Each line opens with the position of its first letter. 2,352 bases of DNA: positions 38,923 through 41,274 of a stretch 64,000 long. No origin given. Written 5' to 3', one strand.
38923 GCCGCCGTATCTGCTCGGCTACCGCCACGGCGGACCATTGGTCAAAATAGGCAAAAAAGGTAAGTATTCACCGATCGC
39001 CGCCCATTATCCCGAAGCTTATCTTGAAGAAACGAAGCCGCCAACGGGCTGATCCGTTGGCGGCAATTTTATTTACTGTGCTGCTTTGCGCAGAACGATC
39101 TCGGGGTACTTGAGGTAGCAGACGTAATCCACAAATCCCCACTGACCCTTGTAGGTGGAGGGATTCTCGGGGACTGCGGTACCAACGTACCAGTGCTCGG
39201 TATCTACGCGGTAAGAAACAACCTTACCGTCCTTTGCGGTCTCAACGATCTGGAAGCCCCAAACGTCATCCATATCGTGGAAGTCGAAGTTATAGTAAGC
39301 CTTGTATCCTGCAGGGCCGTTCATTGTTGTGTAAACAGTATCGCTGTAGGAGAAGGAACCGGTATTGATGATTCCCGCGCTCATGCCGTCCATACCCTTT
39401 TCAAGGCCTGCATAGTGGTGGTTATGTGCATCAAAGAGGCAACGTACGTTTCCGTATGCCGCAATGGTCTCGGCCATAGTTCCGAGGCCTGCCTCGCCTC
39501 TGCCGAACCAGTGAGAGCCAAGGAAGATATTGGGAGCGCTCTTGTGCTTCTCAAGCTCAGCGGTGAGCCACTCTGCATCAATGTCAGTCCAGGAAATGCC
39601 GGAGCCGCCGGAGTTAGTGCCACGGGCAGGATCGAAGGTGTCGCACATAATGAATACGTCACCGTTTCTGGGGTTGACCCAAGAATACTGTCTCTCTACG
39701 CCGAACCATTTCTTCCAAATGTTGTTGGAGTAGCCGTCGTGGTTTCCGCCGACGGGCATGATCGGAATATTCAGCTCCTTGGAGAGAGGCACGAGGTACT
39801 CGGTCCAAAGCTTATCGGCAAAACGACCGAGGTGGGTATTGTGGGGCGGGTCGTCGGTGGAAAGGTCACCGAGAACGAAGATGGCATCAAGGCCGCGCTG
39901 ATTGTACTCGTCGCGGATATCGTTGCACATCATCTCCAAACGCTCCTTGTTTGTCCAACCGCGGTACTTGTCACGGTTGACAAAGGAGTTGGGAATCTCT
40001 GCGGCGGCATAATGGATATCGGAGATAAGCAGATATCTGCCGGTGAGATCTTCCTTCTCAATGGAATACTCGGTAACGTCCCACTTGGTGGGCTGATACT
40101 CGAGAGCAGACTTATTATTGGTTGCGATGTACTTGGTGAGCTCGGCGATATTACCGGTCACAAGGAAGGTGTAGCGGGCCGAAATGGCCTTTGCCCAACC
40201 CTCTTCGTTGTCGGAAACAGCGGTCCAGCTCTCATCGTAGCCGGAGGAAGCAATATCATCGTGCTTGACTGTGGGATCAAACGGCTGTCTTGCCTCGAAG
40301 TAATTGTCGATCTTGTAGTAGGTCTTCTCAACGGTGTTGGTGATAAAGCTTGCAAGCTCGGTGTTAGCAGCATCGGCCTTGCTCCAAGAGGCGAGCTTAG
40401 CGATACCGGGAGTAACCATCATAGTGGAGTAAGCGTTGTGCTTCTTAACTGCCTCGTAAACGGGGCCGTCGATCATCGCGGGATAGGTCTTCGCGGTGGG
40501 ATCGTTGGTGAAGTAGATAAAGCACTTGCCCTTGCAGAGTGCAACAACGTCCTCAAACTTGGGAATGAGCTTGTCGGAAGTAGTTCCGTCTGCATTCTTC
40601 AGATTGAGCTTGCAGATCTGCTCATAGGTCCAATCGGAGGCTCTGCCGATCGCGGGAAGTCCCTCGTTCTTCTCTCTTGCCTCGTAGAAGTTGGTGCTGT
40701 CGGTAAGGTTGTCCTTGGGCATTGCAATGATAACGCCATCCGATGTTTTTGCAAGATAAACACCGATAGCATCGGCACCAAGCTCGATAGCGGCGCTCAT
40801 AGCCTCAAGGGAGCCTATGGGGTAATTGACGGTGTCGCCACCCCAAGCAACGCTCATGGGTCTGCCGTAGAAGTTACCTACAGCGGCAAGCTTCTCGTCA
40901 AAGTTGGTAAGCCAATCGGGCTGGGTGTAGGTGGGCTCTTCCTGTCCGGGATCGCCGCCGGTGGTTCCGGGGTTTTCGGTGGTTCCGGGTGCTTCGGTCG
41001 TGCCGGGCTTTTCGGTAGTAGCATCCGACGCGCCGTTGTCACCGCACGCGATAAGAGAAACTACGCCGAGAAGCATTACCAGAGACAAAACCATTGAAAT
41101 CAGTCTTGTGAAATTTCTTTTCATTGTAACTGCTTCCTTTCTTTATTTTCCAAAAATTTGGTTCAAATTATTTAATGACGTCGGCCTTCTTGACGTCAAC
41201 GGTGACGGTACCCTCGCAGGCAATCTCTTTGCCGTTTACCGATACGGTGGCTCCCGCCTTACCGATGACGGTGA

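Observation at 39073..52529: LacI-linked cluster combining extracellular phosphoesterases, a GH36-like enzyme and a novel glycyl-radical enzyme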

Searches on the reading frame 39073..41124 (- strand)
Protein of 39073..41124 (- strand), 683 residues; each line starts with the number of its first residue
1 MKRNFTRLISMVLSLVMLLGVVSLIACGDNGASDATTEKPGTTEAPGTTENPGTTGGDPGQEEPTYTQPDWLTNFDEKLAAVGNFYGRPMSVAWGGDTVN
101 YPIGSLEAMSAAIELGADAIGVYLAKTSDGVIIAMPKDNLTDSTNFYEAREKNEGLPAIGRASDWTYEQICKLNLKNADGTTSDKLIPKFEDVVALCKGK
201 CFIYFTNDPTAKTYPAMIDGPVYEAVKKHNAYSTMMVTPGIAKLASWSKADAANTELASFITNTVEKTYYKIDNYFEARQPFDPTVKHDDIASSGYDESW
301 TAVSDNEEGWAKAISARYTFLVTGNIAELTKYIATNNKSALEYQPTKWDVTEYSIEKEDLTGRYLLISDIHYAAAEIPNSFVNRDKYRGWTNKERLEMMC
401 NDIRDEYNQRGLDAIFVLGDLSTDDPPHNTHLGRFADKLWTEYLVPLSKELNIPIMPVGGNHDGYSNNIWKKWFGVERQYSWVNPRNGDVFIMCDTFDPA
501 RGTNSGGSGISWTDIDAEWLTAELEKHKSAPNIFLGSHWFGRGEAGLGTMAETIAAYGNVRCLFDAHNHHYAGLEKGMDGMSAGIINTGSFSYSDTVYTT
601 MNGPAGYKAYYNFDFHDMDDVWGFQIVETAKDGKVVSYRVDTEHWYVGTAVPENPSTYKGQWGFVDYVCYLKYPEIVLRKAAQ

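Call 3: search_protein_families(library=pfam, proteins=[window:39073-41124:-], max_evalue=0.01)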
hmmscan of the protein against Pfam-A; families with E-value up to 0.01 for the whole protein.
window:39073-41124:- (683 aa): 2 families
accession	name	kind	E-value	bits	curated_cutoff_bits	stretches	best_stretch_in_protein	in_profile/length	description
PF00149.33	Metallophos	-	1e-08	36.3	21.5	1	363-570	2-190/191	Calcineurin-like phosphoesterase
PF03009.23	GDPD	-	1e-07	32.8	23.6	1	100-202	7-100/244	Glycerophosphoryl diester phosphodiesterase family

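Call 4: search_protein_families(library=ncbifam, proteins=[window:39073-41124:-], max_evalue=0.01)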
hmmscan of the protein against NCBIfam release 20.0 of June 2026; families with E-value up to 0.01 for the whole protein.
window:39073-41124:- (683 aa): 1 family
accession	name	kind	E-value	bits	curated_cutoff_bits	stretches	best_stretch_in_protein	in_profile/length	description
NF058595.1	invert_tail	domain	0.0095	16.3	37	0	5-44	50-88/113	lipo-invert putative C-terminal anchoring domain-containing protein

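Call 35: search_solved_structures(query=window:39073-41124:-, max_evalue=1, show_alignments=3)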
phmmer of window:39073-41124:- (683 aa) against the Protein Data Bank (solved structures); distinct sequences matched with E-value up to 1: 7.
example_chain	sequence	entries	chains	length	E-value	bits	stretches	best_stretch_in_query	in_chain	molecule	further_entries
3i10_A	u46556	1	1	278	2.9e-06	29.2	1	90-204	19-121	Putative Glycerophosphoryl diester phosphodiesterase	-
4oec_A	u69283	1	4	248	0.0017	20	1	96-166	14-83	Glycerophosphoryl diester phosphodiesterase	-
2pz0_A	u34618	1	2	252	0.0019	19.9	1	90-234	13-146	Glycerophosphoryl diester phosphodiesterase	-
3mz2_A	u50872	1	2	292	0.026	16.1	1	158-207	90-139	Glycerophosphoryl diester phosphodiesterase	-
7e0v_A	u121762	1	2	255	0.13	13.8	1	96-169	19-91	Glycerophosphodiester phosphodiesterase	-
7e2a_A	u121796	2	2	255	0.28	12.7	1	96-169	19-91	Glycerophosphodiester phosphodiesterase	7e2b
7dog_A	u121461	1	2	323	0.67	11.5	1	413-475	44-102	Nuclease SbcCD subunit D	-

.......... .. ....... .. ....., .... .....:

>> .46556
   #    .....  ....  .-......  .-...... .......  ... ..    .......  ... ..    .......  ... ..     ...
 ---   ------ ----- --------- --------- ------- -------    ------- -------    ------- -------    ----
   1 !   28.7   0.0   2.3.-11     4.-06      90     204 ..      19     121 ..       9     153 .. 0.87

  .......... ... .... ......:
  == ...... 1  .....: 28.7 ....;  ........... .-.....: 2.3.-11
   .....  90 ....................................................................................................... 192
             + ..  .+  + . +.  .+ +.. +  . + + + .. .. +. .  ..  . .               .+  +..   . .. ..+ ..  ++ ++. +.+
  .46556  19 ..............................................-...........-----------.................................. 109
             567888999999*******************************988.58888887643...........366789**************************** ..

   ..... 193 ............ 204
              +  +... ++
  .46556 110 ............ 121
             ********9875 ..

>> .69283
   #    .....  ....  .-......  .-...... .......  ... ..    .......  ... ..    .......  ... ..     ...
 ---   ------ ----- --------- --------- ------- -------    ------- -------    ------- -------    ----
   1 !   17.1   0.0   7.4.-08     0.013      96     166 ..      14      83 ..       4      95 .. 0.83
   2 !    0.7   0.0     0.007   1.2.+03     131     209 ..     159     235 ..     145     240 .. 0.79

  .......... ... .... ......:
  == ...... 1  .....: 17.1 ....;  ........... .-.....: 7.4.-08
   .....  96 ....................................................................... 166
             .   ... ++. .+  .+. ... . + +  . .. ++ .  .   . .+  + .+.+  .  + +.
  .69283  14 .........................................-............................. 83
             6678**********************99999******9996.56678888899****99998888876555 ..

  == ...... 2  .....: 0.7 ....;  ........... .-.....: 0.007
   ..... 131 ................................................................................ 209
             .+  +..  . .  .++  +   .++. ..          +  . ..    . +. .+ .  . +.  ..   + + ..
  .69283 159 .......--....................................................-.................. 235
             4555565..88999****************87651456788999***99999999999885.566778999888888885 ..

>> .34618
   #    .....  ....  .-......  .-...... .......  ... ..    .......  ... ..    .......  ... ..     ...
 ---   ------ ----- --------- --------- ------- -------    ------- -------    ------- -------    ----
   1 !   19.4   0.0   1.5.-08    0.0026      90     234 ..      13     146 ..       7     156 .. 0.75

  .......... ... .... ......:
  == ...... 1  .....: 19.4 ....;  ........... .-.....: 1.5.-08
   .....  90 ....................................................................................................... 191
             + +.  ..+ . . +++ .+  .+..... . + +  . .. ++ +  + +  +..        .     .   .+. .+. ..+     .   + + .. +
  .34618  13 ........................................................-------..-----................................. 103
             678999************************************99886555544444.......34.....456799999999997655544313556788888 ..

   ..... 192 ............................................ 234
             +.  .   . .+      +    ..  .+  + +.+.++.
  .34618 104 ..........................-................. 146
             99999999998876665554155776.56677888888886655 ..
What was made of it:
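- On Glycerophosphodiester phosphodiesterase (GDPD): Alignment to 3I10, 4OEC and 2PZ0 shows WGG for HRG, PIGS for PENS, GVY for EID and PKD for HD (call 35).
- Closest known: Metallophosphoesterases such as purple acid phosphatase, SMPDL3A and Rv0805. Different: No sequence-level relative in the PDB beyond a chance-level SbcD hit (call 35).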

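Call 67: find_homologous_proteins(query=window:39073-41124:-, max_evalue=1e-10)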
Query window:39073-41124:- (683 aa): 13 proteins with E <= 1e-10 among 8000 candidates.
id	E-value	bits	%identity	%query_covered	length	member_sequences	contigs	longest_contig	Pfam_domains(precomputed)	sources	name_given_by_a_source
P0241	0.0e+0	1613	100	100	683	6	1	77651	PF00149.34,PF03009.24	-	-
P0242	0.0e+0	1072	66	100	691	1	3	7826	PF00149.34,PF03009.24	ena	-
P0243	9.7e-178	611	45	100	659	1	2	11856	PF00149.34,PF03009.24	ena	-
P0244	2.5e-174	600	45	100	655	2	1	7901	PF00149.34,PF03009.24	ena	-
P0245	1.6e-168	580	44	99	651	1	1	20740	PF00149.34,PF03009.24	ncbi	-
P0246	2.0e-165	570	44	99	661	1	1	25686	PF00149.34,PF03009.24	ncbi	-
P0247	1.6e-160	554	44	100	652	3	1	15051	PF00149.34,PF03009.24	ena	-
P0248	1.6e-154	534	41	100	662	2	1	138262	PF00149.34,PF03009.24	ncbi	-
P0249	2.3e-143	497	43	94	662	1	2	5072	PF00149.34,PF03009.24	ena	-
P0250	3.5e-132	460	40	100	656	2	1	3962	PF03009.24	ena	-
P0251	5.3e-78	281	45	48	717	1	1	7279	PF00149.34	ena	-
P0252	9.9e-78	280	44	49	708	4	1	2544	PF00149.34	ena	-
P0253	7.2e-60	221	41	45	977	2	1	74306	-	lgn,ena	-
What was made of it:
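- The family has only 13 members (call 67).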

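Call 68: find_encoding_contigs(protein=P0248, flank=10000, max_places=1)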
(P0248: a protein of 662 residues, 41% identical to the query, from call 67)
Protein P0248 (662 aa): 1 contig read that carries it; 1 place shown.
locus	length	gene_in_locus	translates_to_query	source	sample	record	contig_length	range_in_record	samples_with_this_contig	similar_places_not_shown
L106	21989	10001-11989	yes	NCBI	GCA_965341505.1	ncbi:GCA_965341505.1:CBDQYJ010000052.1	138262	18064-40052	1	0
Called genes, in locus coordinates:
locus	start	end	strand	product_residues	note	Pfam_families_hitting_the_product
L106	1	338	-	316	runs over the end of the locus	PF02129:Peptidase_S15 (faint), PF00561:Abhydrolase_1, PF12146:Hydrolase_4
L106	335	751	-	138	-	PF04970:LRAT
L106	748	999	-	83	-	PF00550:PP-binding (weak)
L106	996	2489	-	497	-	PF00501:AMP-binding, PF23562:AMP-binding_C_3 (weak)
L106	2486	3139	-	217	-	PF01553:Acyltransferase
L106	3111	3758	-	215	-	PF01553:Acyltransferase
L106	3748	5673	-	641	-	PF00501:AMP-binding, PF00550:PP-binding (weak)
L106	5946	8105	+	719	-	PF00933:Glyco_hydro_3, PF01915:Glyco_hydro_3_C, PF14310:Fn3-like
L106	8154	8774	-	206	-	-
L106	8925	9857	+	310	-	PF00892:EamA (weak), PF10639:TMEM234 (weak), PF00892:EamA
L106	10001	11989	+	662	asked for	PF03009:GDPD, PF00149:Metallophos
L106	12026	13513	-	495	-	-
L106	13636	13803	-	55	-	-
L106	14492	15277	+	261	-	PF01182:Glucosamine_iso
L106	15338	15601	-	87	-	-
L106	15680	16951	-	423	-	PF01553:Acyltransferase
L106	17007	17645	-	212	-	PF00849:PseudoU_synth_2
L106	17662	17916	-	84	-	-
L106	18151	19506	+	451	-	PF00209:SNF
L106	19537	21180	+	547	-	PF00501:AMP-binding, PF13193:AMP-binding_C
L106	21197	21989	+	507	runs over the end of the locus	PF00474:SSF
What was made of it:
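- One member of the MPE family stands alone (L106, call 68). One family member stands alone (L106, call 68).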

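Call 69: find_encoding_contigs(protein=P0245, flank=10000, max_places=1)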
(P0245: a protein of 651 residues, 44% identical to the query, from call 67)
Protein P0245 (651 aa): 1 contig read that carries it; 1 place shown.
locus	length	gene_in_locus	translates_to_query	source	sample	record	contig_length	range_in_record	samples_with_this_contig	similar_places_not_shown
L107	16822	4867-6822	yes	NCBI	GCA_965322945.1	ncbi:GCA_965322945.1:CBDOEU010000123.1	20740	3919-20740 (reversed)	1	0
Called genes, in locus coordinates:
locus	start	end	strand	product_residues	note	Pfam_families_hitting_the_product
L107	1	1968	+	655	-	?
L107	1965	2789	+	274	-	PF13353:Fer4_12, PF04055:Radical_SAM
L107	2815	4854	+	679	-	PF05691:Raffinose_syn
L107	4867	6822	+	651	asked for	PF03009:GDPD (faint), PF00149:Metallophos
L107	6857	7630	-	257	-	PF00702:Hydrolase, PF13344:Hydrolase_6, PF13419:HAD_2 (weak), PF13242:Hydrolase_like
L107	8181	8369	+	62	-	PF12728:HTH_17 (weak), PF13411:MerR_1, PF00376:MerR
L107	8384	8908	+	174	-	-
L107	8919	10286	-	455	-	PF01546:Peptidase_M20, PF07687:M20_dimer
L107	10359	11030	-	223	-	-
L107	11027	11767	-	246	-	PF16481:DUF5058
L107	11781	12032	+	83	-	-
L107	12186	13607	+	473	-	PF02952:Fucose_iso_C (faint)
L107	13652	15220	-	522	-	PF07611:DUF1574 (faint)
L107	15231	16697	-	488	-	PF03062:MBOAT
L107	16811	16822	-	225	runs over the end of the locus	PF00165:HTH_AraC (weak), PF12833:HTH_18, PF00165:HTH_AraC (weak)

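Call 90: predict_structure(alignment_id=A3)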
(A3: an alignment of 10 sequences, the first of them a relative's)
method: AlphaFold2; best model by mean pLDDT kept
length: 683 residues; sequences in the alignment: 10
mean_pLDDT: 68.3   pTM: 0.50
mean pLDDT of the five models: 68.3, 68.2, 67.9, 65.0, 57.1
residues with pLDDT >= 90: 163; 70-90: 222; 50-70: 95; < 50: 203
segments of 3 or more residues with pLDDT < 50: 18-64, 270-278, 292-298, 344-352, 374-388, 424-433, 502-513, 542-545, 569-581, 590-621, 643-683
pLDDT, mean of each block of 10 residues (from residue 1): 60 55 33 25 23 30 58 88 71 92 95 95 93 89 86 74 91 90 94 97 88 86 94 89 86 90 66 44 77 46 88 78 91 84 46 64 83 45 43 75 81 86 48 63 91 86 69 82 94 69 44 66 93 83 54 81 66 35 55 38 39 36 74 74 42 40 29 39 36
secondary structure, 60 per line:
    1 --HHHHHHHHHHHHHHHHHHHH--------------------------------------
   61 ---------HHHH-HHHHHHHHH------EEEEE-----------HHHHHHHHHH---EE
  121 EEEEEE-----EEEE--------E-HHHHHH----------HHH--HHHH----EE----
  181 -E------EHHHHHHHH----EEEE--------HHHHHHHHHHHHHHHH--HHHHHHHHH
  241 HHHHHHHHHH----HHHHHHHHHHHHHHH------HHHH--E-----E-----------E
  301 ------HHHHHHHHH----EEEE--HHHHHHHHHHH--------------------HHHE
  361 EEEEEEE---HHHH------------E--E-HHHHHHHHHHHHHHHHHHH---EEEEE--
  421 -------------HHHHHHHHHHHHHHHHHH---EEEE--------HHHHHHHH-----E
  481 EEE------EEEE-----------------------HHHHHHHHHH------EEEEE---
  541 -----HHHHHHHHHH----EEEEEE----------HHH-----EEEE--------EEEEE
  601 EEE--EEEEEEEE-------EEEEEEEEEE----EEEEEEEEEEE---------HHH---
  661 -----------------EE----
elements in order (helices of 4 or more, strands of 3 or more residues): H3-22 H70-73 H75-83 E90-94 H106-115 E119-126 E132-135 H146-151 H167-170 H190-197 E202-205 H214-229 H232-250 H255-269 H276-279 H307-315 E320-323 H326-336 E360-367 H371-374 H392-410 E414-418 H434-451 E455-458 H467-474 E480-483 E490-493 H517-526 E533-537 H546-555 E560-565 E584-587 E596-603 E606-613 E621-630 E635-645
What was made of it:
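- Closest known: Metallophosphoesterases such as purple acid phosphatase, SMPDL3A and Rv0805. Different: The model has low confidence (pLDDT 68; call 90).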

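Call 95: fold_search(model_id=the predicted structure, library=pdb)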
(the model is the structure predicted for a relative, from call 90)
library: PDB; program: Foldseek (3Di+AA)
matches with E <= 10: 1247; with E <= 0.001: 122
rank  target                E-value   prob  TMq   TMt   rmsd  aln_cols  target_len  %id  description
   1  3i10                  3.1e-11  1.00  0.26  0.59   8.4       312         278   18  Crystal structure of Putative glycerophosphoryl diester phosphodiesterase (NP_812074.1) from BACTEROIDES THETAIOTAOMICRO (released 2009-07-21)
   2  1qfc                  9.7e-09  1.00  0.26  0.56   9.3       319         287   18  STRUCTURE OF RAT PURPLE ACID PHOSPHATASE (released 2000-04-10)
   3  2pz0_B                1.8e-08  1.00  0.24  0.60   7.0       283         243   16  Crystal structure of Glycerophosphodiester Phosphodiesterase (GDPD) from T. tengcongensis (released 2008-04-01)
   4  5fc1_A                2.4e-08  1.00  0.27  0.41   8.9       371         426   14  Murine SMPDL3A in complex with sulfate (released 2016-01-27)
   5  2pz0_A                3.1e-08  1.00  0.23  0.61   7.5       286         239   17  Crystal structure of Glycerophosphodiester Phosphodiesterase (GDPD) from T. tengcongensis (released 2008-04-01)
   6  8w6p_B                3.4e-08  1.00  0.27  0.42   7.5       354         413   14  Crystal structure of dimeric murine SMPDL3A (released 2023-12-20)
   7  3ib7                  4.3e-08  1.00  0.25  0.53   8.7       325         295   16  Crystal structure of full length Rv0805 (released 2009-09-29)
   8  5fc7_A                4.3e-08  1.00  0.27  0.40   7.7       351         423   13  Murine SMPDL3A in complex with sulfate (tetragonal) (released 2016-01-27)
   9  3mz2_A                6.5e-08  1.00  0.24  0.54   9.7       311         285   15  Crystal structure of a Glycerophosphoryl diester phosphodiesterase (BDI_3922) from Parabacteroides distasonis ATCC 850 (released 2010-07-07)
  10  5ebe_A                9.1e-08  1.00  0.28  0.42   8.0       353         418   13  Structure of human sphingomyelinase phosphodiesterase like 3A (SMPDL3A) with 5' CMP (released 2016-01-20)
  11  8w6r_A                9.1e-08  1.00  0.26  0.41   7.5       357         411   14  murine SMPDL3A bound to sulfate (released 2023-12-20)
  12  8w6p_A                9.7e-08  1.00  0.27  0.42   7.3       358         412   14  Crystal structure of dimeric murine SMPDL3A (released 2023-12-20)
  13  2hyp                  1.6e-07  1.00  0.24  0.64  10.7       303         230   17  Crystal structure of Rv0805 D66A mutant (released 2006-12-26)
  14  5ebb_A                1.9e-07  1.00  0.28  0.43   8.0       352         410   13  Structure of human sphingomyelinase phosphodiesterase like 3A (SMPDL3A) with Zn2+ (released 2016-01-20)
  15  9a6c_B                2.3e-07  1.00  0.26  0.35  10.3       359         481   12  Integrative model of YYDD-YYDB by crosslinking MS and deep learning (released 2024-09-18)
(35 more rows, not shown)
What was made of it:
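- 39073..41124 (-): Second lipoprotein (683 aa): degenerate GDPD-like domain plus intact metallophosphoesterase domain. Model with pLDDT 68; Foldseek finds the GDPD fold plus purple acid phosphatase, SMPDL3A and Rv0805 (calls 90, 95).
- Closest known: Glycerophosphodiester phosphodiesterases. Same: The Pfam GDPD hit is above its cut-off (calls 3, 35, 95).
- Closest known: Metallophosphoesterases such as purple acid phosphatase, SMPDL3A and Rv0805. Same: The structural matches are listed in call 95.
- The GDPD fold resembles the teichoicase GlpQ (call 95). Structural matches are generic: purple acid phosphatase, SMPDL3A, Rv0805 and 5'-nucleotidase (call 95).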
